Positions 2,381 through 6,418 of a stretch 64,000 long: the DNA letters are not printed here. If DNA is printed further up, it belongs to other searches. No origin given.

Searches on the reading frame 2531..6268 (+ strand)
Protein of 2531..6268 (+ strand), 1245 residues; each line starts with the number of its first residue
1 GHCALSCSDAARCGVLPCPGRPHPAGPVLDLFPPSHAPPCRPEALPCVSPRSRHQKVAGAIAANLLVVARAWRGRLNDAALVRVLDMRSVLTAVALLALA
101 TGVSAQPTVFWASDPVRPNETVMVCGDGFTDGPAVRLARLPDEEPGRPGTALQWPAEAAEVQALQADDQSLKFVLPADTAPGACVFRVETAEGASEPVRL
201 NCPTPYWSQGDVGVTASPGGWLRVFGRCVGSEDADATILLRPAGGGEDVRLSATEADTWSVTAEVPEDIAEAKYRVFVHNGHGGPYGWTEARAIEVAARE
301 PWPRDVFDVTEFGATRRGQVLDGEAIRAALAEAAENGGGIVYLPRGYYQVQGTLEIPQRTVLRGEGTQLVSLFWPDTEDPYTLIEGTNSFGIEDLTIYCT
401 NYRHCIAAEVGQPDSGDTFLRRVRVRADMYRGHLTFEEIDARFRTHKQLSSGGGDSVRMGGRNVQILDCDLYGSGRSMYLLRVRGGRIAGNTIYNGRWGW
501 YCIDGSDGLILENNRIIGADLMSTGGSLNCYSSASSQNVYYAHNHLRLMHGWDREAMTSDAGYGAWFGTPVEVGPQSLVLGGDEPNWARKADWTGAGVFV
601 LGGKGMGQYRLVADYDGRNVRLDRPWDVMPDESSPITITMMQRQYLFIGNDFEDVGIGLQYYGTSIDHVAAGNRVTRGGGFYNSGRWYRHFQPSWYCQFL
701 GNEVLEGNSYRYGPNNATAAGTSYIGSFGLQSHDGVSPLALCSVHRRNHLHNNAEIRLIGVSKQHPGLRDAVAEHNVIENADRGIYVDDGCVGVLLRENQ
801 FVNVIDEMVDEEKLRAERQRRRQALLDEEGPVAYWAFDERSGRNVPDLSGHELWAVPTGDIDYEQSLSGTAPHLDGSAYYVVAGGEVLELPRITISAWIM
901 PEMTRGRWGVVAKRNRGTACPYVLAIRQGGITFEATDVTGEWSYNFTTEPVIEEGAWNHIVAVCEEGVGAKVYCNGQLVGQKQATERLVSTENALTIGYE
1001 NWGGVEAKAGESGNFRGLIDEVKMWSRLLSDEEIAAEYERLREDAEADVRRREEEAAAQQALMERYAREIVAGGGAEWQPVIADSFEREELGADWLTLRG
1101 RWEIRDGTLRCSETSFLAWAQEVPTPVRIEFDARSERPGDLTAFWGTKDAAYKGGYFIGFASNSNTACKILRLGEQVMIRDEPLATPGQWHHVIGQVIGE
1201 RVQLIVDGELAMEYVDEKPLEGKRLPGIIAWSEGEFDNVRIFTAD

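Call 10: search_protein_families(library=pfam, proteins=[window:2531-6268:+], max_evalue=0.0001)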
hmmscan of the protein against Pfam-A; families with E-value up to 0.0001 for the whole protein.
window:2531-6268:+ (1245 aa): 4 families
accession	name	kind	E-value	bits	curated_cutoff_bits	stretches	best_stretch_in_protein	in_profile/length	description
PF13385.13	Laminin_G_3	-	2e-30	106.4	27.6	1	876-1035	2-151/151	Concanavalin A-like lectin/glucanases superfamily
PF12708.12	Pect-lyase_RHGA_epim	-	7.4e-09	36.1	27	1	307-368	2-64/213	Rhamnogalacturonase A/epimerase, pectate lyase-like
PF06439.18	3keto-disac_hyd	-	5.1e-07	30.4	26.8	0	1095-1232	14-173/187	3-keto-disaccharide hydrolase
PF13229.12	Beta_helix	-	1.5e-06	28.3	25.9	0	451-524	20-91/158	Right handed beta helix region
